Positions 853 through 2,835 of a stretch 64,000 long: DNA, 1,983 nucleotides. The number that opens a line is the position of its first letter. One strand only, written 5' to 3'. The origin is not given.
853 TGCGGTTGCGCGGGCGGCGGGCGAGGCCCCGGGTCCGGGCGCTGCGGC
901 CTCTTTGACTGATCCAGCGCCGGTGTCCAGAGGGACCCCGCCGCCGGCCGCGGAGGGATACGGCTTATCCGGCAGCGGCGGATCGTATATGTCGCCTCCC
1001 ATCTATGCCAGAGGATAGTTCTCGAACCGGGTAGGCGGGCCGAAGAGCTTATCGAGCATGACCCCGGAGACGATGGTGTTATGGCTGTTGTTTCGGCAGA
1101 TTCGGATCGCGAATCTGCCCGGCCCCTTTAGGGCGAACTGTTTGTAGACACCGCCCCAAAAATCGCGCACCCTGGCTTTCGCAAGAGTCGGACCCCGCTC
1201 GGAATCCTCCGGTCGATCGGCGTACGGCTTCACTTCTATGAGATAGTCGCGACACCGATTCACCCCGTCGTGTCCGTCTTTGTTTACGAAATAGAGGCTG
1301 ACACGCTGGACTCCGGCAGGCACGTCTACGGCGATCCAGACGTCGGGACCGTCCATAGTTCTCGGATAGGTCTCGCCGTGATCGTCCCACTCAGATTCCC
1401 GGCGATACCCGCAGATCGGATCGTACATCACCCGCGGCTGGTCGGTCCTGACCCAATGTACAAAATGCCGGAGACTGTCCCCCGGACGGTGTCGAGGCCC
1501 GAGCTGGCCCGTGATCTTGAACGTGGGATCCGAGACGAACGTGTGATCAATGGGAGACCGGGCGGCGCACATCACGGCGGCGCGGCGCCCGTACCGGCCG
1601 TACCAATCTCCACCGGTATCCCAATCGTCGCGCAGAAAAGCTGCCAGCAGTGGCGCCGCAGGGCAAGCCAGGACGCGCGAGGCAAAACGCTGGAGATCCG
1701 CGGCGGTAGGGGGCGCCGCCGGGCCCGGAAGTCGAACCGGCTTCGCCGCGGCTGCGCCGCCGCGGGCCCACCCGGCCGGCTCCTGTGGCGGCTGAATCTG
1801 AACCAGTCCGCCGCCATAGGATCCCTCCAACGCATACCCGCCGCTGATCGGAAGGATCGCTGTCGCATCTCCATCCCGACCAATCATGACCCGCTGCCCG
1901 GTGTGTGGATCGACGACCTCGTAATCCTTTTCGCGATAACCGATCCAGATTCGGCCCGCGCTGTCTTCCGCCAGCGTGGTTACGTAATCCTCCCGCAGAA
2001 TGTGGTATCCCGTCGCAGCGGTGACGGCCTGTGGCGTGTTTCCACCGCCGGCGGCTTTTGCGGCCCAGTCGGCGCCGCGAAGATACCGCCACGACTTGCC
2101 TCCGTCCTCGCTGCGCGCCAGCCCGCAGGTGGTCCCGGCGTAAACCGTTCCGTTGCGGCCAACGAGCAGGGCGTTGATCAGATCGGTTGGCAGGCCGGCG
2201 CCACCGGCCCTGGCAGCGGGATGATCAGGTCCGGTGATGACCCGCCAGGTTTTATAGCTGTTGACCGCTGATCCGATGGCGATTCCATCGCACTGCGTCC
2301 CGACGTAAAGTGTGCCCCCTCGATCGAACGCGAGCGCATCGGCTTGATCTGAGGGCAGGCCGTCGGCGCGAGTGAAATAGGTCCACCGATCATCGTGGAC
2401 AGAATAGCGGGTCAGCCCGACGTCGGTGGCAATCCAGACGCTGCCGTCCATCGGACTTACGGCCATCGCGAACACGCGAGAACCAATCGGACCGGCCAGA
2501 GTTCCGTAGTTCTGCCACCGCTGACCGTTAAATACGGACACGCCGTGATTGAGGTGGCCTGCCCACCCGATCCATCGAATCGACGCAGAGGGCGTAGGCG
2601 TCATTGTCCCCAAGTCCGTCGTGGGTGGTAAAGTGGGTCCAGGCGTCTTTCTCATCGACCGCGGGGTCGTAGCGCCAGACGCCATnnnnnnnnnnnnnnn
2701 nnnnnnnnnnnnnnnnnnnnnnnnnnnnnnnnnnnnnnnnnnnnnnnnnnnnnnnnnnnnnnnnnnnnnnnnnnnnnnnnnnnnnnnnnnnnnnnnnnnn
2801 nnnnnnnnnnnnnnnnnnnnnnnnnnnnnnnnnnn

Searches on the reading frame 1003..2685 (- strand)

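Call 16: search_protein_families(library=pfam, proteins=[window:1003-2685:-], max_evalue=0.00001)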
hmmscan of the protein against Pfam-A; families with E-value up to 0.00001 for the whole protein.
window:1003-2685:- (560 aa): 1 family
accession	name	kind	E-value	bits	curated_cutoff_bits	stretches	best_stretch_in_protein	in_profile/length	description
PF07494.17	Reg_prop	-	2.8e-11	42.6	20.4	0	230-249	2-21/24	Two component regulator propeller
